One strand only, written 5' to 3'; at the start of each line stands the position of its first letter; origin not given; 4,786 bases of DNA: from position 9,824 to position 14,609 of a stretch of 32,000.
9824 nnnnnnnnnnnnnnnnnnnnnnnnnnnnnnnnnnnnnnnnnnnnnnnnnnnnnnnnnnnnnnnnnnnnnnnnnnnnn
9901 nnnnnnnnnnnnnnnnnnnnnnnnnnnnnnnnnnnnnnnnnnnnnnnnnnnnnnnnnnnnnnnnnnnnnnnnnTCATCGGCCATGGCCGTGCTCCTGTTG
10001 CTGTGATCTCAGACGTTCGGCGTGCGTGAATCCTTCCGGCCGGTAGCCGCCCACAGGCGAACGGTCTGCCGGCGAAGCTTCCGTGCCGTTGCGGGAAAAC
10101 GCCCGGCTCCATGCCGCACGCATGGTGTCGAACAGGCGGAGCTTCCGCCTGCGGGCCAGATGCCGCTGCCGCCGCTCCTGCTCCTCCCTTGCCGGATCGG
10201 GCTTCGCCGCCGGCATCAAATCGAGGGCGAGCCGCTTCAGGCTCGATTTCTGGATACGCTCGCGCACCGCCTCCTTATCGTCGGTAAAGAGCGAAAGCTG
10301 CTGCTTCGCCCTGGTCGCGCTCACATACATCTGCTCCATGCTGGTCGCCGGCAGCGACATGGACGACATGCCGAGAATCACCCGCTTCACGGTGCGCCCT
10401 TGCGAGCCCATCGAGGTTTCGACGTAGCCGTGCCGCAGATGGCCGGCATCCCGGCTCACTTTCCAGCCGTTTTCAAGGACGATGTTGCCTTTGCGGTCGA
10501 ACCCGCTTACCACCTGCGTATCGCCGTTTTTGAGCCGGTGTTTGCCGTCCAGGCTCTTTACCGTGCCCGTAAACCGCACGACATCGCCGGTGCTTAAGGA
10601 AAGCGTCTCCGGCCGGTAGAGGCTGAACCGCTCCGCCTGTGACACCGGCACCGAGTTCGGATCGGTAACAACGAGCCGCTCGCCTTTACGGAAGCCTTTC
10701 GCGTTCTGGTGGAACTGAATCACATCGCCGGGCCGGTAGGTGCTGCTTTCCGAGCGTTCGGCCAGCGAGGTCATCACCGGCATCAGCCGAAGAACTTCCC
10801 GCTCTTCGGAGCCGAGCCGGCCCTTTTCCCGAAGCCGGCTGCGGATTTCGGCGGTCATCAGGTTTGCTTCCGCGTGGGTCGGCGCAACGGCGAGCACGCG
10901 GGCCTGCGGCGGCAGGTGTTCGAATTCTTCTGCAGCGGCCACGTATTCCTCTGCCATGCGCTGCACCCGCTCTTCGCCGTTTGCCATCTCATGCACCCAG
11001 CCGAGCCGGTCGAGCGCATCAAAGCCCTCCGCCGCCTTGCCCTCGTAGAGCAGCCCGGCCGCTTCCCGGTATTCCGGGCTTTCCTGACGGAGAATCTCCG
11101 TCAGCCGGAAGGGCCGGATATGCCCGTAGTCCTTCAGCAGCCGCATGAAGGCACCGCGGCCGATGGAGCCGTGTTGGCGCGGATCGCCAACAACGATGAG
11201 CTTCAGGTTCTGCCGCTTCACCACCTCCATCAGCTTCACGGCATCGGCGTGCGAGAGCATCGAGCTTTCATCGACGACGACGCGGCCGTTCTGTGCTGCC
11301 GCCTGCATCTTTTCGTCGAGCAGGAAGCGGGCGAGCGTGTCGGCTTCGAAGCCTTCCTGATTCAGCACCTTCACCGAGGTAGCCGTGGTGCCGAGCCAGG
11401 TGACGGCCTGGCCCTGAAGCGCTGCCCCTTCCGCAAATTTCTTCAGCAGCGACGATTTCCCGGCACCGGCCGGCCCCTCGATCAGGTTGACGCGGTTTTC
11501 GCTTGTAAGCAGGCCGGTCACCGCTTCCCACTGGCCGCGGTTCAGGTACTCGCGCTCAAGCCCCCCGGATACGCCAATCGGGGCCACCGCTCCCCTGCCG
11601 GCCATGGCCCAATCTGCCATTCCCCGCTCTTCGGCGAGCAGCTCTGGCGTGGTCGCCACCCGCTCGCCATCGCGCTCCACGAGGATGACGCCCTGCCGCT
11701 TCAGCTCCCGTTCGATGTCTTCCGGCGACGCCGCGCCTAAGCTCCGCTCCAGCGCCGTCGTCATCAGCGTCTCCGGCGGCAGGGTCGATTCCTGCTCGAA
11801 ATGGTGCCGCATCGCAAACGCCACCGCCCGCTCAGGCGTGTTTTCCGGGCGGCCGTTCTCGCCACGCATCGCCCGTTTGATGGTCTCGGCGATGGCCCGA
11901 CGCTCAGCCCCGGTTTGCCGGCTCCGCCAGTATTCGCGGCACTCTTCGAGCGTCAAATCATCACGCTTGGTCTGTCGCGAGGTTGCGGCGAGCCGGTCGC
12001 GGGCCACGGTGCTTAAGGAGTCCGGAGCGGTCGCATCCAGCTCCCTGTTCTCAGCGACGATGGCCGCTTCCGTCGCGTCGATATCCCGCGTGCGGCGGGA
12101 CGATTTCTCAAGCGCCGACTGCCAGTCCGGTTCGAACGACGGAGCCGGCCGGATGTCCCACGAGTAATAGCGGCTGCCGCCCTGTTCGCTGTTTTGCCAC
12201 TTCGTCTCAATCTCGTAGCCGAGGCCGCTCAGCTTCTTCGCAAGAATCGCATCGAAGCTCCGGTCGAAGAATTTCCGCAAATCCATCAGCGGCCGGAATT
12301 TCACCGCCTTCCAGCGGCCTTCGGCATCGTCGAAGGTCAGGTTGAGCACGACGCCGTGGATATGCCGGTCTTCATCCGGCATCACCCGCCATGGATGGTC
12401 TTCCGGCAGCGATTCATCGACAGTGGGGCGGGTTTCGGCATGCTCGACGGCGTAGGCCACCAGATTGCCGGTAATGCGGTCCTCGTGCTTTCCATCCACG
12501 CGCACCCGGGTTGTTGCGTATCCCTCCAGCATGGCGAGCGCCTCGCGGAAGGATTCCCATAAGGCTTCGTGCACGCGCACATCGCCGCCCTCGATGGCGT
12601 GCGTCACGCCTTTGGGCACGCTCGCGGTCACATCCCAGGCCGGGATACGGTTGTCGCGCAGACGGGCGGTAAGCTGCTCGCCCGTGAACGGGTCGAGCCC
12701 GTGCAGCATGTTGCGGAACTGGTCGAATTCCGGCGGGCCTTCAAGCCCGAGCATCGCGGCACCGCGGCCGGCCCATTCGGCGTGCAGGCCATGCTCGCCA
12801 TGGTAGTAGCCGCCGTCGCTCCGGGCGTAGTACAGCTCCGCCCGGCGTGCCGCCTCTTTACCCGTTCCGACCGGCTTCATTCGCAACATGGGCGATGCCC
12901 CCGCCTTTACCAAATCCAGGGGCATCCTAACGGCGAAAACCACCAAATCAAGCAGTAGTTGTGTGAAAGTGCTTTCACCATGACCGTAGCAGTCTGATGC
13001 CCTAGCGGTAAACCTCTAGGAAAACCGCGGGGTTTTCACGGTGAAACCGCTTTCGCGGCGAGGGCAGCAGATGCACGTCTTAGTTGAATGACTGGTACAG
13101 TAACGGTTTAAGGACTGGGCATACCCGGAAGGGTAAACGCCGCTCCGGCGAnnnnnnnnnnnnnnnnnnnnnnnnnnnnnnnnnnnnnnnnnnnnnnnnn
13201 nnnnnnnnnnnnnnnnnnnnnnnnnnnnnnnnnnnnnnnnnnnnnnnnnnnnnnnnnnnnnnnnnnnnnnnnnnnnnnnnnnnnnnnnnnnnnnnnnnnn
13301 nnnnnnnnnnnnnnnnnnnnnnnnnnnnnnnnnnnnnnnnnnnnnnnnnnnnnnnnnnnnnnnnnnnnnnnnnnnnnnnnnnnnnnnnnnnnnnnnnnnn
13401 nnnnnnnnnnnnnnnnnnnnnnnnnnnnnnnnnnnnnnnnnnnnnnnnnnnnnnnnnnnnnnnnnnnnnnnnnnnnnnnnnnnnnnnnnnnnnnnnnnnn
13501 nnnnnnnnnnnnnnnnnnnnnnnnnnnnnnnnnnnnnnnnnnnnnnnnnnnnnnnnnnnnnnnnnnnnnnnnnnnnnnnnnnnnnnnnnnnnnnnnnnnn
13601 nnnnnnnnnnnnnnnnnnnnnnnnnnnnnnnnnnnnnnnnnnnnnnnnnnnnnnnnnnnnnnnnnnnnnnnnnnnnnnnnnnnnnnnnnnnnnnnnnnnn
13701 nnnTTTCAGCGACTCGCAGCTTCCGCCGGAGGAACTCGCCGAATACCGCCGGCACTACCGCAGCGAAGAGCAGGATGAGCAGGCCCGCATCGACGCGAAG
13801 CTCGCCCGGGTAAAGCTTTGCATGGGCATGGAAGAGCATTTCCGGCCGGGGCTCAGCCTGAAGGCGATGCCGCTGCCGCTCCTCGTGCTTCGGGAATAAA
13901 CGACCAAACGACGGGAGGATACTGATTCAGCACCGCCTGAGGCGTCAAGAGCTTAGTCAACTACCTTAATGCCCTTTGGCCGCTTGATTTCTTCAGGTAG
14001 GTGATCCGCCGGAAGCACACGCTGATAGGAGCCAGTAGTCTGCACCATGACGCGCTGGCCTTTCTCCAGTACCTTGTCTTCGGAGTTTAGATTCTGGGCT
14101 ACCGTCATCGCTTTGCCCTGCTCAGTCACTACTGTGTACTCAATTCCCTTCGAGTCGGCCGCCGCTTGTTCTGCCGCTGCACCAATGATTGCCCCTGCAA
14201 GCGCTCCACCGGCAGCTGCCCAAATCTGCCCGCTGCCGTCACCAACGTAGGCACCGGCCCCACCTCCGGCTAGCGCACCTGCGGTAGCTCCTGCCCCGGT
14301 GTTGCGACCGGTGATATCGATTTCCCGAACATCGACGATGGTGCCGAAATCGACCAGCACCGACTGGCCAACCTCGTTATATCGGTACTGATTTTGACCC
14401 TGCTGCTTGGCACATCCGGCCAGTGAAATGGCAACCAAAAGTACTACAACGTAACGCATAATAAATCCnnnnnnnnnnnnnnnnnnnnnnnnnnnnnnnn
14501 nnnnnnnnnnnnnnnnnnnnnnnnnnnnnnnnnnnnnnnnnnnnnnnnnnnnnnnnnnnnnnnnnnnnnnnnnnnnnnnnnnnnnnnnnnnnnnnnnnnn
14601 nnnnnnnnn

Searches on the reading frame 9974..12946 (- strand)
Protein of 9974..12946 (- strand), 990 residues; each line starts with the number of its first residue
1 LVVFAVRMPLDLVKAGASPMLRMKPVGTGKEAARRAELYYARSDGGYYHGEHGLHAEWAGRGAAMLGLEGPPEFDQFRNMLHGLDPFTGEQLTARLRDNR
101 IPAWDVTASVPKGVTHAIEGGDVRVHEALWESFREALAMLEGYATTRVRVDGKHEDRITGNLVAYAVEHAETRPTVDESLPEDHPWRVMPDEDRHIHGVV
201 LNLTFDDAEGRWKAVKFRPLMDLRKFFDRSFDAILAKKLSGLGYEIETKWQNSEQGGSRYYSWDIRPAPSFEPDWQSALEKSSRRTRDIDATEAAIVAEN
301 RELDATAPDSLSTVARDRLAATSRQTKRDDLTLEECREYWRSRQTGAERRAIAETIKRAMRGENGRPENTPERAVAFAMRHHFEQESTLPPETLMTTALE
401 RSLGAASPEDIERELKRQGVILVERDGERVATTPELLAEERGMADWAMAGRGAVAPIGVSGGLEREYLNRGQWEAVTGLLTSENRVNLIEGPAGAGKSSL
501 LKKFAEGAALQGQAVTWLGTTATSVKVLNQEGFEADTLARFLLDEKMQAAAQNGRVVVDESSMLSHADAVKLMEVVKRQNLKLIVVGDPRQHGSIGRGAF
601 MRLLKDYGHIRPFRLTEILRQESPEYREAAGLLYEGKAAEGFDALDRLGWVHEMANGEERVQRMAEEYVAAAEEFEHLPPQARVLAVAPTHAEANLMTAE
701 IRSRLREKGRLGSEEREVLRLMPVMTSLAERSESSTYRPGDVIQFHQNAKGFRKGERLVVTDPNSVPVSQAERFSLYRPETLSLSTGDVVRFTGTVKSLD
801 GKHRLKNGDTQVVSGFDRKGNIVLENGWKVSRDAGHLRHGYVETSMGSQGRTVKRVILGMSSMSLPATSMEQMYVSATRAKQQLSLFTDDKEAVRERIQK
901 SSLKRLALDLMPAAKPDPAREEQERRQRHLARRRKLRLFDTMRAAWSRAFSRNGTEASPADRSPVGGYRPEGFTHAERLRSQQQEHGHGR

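Call 17: search_protein_families(library=pfam, proteins=[window:9974-12946:-], max_evalue=0.001)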
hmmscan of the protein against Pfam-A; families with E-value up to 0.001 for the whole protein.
window:9974-12946:- (990 aa): 6 families
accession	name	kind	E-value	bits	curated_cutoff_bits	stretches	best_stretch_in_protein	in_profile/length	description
PF08751.17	TrwC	-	1.1e-52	179.8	25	1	34-344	2-283/286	TrwC relaxase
PF13604.12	AAA_30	-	9.9e-46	156.3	27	1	468-655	2-190/191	AAA domain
PF13245.12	AAA_19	-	2.8e-13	50.6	25.1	1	472-596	1-133/134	AAA domain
PF01443.25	Viral_helicase1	-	3e-11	44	21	1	488-622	2-130/228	Viral superfamily 1 RNA helicase core domain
PF22232.2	TraI_hel_assoc_N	-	9.4e-08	33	27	1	493-587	3-99/99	TraI helicase-associated ssDNA bd, N-terminal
PF25199.1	nSTAND_NTPase5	-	0.00051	20.3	34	1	481-583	38-126/145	Novel STAND NTPase 5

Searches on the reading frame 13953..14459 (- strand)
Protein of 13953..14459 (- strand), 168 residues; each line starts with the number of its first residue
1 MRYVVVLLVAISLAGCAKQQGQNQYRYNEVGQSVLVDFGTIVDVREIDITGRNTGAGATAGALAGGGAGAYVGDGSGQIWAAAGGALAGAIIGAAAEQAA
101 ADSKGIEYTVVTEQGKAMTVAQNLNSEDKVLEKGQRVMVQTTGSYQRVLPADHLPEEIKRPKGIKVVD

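Call 17: search_protein_families(library=pfam, proteins=[window:13953-14459:-], max_evalue=0.001)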
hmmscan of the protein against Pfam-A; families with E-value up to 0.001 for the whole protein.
window:13953-14459:- (168 aa): 1 family
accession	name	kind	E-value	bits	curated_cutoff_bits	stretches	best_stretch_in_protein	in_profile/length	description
PF05433.20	Rick_17kDa_Anti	-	0.00025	21.3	24.2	1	57-96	2-42/43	Glycine zipper 2TM domain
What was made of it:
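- Closest known: Glycine-zipper 2TM envelope lipoproteins. Same: The window holds another such ORF at 13953-14459 (weak PF05433 hit, call 17).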
